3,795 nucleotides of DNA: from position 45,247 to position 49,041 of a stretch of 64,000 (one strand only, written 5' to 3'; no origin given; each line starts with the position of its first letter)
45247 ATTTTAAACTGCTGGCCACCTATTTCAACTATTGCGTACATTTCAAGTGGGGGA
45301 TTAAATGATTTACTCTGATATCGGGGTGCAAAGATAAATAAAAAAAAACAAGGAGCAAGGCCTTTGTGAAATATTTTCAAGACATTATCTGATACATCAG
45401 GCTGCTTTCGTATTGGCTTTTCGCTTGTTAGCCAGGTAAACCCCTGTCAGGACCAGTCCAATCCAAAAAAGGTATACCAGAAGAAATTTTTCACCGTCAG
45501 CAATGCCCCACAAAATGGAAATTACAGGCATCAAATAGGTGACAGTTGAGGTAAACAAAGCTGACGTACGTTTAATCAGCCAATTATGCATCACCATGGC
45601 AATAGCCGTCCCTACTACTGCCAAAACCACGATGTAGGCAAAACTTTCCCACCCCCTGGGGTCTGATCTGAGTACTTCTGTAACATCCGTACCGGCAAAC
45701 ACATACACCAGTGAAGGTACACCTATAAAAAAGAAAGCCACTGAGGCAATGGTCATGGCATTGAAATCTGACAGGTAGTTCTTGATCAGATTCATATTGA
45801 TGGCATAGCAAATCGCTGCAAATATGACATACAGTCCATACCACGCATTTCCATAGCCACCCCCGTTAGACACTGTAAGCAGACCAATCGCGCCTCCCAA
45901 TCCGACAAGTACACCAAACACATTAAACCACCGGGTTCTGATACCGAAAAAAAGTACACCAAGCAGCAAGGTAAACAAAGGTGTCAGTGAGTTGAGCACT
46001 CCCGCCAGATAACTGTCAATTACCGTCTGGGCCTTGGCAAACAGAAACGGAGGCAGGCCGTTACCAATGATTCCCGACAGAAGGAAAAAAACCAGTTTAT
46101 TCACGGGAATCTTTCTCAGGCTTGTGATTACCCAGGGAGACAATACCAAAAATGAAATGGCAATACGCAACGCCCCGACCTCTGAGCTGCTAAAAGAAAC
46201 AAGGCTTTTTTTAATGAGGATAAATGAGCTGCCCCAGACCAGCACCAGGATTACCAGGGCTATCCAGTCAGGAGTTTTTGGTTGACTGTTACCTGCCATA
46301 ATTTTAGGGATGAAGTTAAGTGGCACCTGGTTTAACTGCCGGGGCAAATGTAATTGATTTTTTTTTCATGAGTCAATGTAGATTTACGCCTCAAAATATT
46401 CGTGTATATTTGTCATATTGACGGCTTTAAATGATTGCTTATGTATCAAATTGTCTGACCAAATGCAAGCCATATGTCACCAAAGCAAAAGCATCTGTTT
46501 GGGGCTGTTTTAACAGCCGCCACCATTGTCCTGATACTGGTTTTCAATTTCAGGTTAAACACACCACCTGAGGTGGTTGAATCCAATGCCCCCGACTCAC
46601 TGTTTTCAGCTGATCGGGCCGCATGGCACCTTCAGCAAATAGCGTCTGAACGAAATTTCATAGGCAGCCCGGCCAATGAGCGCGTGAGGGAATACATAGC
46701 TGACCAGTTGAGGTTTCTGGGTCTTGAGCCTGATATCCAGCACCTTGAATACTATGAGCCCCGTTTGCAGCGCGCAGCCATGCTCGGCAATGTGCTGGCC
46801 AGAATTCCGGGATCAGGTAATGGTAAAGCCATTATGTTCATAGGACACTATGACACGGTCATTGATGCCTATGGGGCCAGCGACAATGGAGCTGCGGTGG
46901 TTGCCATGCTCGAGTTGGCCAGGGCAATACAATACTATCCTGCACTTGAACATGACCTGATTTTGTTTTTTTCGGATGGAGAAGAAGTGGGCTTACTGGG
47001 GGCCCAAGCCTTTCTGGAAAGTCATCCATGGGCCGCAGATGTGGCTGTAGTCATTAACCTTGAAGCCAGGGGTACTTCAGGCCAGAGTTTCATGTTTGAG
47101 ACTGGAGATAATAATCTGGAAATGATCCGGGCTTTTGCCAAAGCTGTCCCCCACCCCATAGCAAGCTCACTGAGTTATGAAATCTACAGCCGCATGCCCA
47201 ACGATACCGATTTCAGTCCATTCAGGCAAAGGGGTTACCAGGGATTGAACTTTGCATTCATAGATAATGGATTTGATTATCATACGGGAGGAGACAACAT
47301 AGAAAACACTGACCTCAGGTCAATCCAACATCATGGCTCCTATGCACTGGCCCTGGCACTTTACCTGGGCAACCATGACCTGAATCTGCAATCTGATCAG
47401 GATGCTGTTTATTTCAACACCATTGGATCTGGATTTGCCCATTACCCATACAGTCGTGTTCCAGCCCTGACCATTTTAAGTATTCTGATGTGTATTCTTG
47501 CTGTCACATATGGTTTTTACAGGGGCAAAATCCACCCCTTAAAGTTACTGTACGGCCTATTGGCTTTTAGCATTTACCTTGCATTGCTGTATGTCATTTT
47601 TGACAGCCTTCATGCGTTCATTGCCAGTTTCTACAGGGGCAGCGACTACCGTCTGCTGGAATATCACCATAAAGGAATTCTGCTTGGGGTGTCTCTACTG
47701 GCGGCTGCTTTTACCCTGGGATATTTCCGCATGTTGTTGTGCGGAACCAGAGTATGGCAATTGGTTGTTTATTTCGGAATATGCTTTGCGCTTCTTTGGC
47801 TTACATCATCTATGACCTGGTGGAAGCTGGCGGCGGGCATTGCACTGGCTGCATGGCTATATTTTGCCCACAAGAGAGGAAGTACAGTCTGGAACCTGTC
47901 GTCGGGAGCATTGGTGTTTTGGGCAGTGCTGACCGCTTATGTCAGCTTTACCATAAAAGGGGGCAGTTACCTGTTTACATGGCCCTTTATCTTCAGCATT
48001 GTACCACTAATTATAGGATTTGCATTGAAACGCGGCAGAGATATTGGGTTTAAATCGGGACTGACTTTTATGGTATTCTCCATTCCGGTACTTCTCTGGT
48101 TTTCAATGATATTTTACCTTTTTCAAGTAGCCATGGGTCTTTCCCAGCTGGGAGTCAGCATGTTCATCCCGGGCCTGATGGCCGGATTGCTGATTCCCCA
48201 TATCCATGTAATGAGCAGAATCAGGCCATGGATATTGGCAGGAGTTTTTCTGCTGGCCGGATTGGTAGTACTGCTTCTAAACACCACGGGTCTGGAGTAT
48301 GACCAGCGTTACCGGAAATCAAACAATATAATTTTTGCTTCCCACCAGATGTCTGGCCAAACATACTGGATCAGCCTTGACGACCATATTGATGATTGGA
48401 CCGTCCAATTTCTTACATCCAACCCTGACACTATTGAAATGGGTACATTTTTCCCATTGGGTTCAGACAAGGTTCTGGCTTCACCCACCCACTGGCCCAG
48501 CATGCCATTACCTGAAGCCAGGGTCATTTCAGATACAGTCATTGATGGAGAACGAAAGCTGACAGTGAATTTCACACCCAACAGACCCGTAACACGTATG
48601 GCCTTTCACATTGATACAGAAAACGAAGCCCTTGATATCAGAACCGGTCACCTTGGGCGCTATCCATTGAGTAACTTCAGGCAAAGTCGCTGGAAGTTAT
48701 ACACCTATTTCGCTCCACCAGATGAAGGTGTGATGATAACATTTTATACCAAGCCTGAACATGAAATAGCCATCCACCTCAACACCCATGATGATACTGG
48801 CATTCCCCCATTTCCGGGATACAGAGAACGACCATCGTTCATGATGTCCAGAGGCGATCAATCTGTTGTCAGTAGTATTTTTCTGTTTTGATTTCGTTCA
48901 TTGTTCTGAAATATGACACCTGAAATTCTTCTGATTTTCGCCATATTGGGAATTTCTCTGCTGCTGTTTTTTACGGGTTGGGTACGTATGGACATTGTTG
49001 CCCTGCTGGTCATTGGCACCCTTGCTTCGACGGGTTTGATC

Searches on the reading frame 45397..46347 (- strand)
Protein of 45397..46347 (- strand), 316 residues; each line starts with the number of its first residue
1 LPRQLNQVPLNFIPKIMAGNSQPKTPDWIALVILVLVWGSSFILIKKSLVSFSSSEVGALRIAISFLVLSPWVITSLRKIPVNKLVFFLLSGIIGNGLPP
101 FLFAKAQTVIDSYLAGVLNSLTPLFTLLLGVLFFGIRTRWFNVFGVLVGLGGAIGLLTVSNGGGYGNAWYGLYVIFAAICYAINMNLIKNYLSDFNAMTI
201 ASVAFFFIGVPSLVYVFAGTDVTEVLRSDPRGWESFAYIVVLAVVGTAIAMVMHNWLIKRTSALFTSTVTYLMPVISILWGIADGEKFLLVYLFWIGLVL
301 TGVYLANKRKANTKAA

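Call 32: search_protein_families(library=pfam, proteins=[window:45397-46347:-], max_evalue=0.00001)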
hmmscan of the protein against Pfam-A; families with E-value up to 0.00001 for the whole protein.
window:45397-46347:- (316 aa): 1 family
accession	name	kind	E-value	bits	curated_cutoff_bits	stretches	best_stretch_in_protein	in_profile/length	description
PF00892.27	EamA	-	8e-34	117.3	28.2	2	30-157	6-134/135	EamA-like transporter family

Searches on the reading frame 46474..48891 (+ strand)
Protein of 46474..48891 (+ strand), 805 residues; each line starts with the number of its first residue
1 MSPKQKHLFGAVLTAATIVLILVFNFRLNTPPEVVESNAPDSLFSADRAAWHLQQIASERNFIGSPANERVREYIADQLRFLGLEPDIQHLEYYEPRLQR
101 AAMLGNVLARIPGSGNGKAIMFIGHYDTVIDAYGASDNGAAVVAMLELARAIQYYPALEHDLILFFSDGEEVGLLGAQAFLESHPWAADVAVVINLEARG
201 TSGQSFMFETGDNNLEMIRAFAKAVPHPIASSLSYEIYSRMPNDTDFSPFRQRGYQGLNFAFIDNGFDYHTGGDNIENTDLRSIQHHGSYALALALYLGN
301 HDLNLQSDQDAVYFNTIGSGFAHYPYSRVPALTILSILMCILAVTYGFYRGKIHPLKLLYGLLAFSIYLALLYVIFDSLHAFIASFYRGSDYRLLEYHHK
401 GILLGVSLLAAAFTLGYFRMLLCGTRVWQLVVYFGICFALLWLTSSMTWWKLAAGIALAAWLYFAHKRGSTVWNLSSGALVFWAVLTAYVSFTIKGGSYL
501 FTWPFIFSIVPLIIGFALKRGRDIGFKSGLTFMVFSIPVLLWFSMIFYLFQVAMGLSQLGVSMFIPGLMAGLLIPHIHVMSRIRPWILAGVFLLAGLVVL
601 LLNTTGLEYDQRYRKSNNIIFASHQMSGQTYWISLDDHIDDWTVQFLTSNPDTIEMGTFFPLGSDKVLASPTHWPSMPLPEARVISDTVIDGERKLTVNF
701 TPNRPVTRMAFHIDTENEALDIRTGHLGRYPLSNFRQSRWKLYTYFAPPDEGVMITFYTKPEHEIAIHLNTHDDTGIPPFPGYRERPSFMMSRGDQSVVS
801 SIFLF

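Call 32: search_protein_families(library=pfam, proteins=[window:46474-48891:+], max_evalue=0.00001)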
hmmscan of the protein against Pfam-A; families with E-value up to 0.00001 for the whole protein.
window:46474-48891:+ (805 aa): 2 families
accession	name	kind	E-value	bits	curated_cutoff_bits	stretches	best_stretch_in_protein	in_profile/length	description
PF04389.22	Peptidase_M28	-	4.5e-46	157.5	21.3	1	106-294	1-192/193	Peptidase family M28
PF05343.19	Peptidase_M42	-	3.7e-07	29.9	23.2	0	136-195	133-189/292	M42 glutamyl aminopeptidase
